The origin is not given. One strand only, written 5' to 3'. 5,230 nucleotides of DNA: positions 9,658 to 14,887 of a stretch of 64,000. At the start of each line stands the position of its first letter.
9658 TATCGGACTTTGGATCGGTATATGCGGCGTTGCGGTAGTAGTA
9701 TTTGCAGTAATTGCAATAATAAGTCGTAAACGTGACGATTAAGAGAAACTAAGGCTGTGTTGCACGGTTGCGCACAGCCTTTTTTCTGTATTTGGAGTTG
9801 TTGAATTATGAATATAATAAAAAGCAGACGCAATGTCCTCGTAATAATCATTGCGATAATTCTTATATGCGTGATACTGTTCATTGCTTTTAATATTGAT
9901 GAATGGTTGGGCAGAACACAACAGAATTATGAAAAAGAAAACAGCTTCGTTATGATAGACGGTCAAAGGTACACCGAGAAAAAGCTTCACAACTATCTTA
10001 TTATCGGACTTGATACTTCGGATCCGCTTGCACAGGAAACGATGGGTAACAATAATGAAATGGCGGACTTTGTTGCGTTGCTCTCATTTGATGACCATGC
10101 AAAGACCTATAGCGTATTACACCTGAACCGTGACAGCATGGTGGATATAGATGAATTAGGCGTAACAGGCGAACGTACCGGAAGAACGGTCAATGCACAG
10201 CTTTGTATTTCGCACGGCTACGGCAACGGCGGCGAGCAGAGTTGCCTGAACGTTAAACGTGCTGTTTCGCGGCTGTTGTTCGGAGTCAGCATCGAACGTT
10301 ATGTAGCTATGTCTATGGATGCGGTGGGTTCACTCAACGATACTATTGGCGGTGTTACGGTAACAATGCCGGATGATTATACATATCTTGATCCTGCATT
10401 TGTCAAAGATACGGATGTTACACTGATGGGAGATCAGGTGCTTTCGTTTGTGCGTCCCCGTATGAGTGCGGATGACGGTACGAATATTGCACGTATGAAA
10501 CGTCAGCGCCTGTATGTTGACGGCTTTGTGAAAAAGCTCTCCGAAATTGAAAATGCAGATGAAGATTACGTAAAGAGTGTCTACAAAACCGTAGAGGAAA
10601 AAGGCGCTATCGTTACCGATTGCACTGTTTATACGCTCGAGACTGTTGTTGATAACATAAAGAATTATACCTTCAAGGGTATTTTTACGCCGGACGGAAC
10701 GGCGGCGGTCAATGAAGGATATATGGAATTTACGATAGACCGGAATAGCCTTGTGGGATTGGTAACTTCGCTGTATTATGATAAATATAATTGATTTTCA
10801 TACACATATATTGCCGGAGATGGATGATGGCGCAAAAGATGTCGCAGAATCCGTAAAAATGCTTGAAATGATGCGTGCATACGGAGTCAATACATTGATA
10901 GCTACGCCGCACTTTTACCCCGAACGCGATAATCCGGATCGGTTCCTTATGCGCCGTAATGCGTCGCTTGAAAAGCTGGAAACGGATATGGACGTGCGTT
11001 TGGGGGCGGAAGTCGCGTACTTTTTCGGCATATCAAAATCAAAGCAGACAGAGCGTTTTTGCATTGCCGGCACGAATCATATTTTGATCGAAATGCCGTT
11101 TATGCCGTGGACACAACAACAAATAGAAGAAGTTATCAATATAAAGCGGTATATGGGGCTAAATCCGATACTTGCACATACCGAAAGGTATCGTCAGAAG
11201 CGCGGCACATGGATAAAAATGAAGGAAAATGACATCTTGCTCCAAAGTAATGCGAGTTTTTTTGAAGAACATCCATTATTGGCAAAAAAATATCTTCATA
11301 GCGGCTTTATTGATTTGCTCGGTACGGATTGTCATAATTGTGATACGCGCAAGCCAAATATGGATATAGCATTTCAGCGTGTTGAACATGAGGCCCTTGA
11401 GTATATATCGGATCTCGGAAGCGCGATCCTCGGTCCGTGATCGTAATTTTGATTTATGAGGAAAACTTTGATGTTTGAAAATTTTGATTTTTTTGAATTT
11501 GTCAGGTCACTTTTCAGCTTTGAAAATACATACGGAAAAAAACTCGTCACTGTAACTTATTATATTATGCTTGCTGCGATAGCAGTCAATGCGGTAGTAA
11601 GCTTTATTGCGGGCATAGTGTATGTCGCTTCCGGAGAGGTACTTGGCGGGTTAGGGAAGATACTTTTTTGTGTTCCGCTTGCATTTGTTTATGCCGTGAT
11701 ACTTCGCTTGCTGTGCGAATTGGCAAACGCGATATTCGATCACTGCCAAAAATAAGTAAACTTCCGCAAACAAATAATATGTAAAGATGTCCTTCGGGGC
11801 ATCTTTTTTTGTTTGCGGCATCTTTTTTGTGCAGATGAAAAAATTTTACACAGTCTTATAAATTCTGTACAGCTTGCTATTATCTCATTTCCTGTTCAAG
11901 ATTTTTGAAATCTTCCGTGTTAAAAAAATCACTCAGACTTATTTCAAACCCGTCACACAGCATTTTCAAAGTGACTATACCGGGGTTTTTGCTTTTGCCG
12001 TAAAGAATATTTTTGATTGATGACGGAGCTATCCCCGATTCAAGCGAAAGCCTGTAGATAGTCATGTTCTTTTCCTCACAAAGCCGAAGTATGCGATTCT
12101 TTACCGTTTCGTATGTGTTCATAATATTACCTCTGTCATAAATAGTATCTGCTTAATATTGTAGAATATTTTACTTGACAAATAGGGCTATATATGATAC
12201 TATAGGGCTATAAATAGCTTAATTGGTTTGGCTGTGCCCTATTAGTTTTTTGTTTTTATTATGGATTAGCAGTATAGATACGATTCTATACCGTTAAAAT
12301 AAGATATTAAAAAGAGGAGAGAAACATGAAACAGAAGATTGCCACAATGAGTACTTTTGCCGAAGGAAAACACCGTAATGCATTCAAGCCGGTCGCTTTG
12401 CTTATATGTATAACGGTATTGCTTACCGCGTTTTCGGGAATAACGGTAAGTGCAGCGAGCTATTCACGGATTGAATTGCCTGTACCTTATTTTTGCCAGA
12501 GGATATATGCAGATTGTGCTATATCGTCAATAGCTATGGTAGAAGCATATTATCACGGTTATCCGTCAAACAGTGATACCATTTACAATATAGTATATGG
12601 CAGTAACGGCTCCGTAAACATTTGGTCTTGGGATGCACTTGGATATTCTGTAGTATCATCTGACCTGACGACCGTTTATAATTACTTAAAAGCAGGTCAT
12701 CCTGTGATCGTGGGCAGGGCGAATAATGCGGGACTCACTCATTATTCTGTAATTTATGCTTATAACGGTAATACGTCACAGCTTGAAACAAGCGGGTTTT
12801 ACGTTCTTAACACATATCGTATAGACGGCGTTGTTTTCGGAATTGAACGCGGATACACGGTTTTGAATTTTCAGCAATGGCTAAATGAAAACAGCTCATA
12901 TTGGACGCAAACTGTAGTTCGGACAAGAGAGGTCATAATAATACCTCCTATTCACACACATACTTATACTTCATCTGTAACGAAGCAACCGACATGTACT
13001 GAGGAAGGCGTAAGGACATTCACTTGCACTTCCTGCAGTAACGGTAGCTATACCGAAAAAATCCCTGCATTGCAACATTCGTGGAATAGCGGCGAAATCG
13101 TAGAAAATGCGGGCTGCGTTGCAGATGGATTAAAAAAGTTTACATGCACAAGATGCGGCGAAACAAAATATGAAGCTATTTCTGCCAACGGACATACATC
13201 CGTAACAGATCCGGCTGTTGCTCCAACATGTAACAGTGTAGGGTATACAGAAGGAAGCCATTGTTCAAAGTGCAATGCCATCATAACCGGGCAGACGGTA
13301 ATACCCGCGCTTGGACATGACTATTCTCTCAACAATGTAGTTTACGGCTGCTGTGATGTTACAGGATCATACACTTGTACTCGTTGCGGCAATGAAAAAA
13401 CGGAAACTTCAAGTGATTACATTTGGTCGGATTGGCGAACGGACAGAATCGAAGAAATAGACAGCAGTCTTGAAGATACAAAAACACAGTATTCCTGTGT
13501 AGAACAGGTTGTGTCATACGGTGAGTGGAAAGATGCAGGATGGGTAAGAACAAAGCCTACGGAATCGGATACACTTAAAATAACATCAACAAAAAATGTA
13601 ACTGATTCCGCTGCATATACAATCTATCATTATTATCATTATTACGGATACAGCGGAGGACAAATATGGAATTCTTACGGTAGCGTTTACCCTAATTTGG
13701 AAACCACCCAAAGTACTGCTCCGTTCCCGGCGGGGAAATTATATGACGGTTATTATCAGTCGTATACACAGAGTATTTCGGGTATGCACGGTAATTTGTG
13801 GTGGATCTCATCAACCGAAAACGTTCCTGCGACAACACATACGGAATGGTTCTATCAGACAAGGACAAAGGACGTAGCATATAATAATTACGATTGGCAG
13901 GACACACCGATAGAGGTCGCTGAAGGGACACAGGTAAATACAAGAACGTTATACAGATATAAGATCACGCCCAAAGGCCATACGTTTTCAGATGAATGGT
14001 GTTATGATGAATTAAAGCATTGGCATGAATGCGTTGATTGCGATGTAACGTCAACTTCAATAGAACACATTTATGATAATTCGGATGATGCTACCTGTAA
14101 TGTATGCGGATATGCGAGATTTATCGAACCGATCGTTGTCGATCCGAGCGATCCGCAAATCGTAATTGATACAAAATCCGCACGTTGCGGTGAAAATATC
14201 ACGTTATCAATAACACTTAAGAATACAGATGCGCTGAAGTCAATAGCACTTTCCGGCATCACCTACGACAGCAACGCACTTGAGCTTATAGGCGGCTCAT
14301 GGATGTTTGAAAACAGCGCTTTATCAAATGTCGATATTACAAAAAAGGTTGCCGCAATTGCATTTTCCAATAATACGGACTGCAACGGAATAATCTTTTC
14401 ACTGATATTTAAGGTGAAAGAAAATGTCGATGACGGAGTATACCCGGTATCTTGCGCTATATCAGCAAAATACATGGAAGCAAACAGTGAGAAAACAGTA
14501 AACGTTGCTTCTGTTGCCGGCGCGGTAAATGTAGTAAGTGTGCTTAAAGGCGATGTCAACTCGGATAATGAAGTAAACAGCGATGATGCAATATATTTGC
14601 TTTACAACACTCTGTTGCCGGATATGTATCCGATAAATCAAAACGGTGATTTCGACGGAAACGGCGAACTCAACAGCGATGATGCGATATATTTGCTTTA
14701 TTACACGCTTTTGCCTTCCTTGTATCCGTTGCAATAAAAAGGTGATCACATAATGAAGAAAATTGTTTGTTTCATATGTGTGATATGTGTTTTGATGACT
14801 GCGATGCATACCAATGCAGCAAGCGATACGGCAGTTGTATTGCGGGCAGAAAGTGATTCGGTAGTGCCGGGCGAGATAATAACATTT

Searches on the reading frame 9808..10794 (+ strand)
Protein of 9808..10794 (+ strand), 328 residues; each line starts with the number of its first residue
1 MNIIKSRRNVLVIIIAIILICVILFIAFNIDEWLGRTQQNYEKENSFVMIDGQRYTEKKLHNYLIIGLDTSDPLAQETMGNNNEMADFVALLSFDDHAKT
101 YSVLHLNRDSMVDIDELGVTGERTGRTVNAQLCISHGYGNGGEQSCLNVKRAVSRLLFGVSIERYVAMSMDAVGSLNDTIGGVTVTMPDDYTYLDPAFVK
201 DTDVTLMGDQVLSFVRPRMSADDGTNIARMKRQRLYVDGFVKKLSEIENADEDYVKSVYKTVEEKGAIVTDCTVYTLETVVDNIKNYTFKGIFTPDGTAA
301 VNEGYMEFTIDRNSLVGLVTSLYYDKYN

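Call 53: search_protein_families(library=pfam, proteins=[window:9808-10794:+], max_evalue=0.00001)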
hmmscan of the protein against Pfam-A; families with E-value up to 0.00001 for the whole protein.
window:9808-10794:+ (328 aa): 1 family
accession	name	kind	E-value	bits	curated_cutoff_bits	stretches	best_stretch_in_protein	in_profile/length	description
PF03816.19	LytR_cpsA_psr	-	1.9e-18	67.5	24.6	1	86-245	2-149/150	LytR_cpsA_psr family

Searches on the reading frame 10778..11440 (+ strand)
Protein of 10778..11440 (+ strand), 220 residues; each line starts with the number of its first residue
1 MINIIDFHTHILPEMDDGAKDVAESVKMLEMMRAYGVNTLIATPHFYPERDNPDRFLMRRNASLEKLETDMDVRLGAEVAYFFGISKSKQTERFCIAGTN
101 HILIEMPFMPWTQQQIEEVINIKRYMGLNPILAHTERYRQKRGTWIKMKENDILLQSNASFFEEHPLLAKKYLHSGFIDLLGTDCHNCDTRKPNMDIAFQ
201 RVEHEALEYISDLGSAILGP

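Call 76: search_protein_families(library=pfam, proteins=[window:10778-11440:+], max_evalue=0.01)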
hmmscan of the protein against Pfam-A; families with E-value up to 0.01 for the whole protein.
window:10778-11440:+ (220 aa): 1 family
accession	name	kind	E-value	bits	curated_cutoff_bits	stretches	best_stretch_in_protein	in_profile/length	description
PF19567.5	CpsB_CapC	-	1.2e-34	120.3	27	1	4-205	1-215/234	Capsular polysaccharide synthesis, CpsB/CapC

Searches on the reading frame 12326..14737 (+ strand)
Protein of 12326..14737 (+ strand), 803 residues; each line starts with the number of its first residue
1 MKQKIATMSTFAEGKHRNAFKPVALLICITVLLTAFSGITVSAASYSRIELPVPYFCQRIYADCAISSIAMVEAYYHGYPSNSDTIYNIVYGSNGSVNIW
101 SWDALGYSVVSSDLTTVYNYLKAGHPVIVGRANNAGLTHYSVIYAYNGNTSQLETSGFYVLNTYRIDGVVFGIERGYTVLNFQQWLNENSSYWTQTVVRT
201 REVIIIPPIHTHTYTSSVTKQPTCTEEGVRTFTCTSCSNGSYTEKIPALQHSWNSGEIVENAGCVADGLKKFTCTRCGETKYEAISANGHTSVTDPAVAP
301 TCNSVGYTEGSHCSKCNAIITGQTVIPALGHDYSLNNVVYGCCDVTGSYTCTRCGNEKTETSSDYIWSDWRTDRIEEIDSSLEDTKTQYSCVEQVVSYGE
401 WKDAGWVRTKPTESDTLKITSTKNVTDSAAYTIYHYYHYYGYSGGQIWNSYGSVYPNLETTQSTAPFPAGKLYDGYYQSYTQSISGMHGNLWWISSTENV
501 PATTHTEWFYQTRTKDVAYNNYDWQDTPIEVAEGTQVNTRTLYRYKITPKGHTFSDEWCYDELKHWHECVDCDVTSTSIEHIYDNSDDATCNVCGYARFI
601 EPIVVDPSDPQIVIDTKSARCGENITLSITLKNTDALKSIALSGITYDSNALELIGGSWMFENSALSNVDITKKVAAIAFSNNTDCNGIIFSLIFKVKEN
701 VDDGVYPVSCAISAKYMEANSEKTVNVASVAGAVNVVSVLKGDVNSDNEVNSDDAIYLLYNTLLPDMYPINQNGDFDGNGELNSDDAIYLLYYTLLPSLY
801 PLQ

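Call 53: search_protein_families(library=pfam, proteins=[window:12326-14737:+], max_evalue=0.00001)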
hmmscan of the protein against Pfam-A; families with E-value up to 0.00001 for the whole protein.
window:12326-14737:+ (803 aa): 1 family
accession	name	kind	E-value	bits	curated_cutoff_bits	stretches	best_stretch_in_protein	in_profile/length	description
PF00963.24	Cohesin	-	1.5e-09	38.6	24.1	1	611-736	2-139/139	Cohesin domain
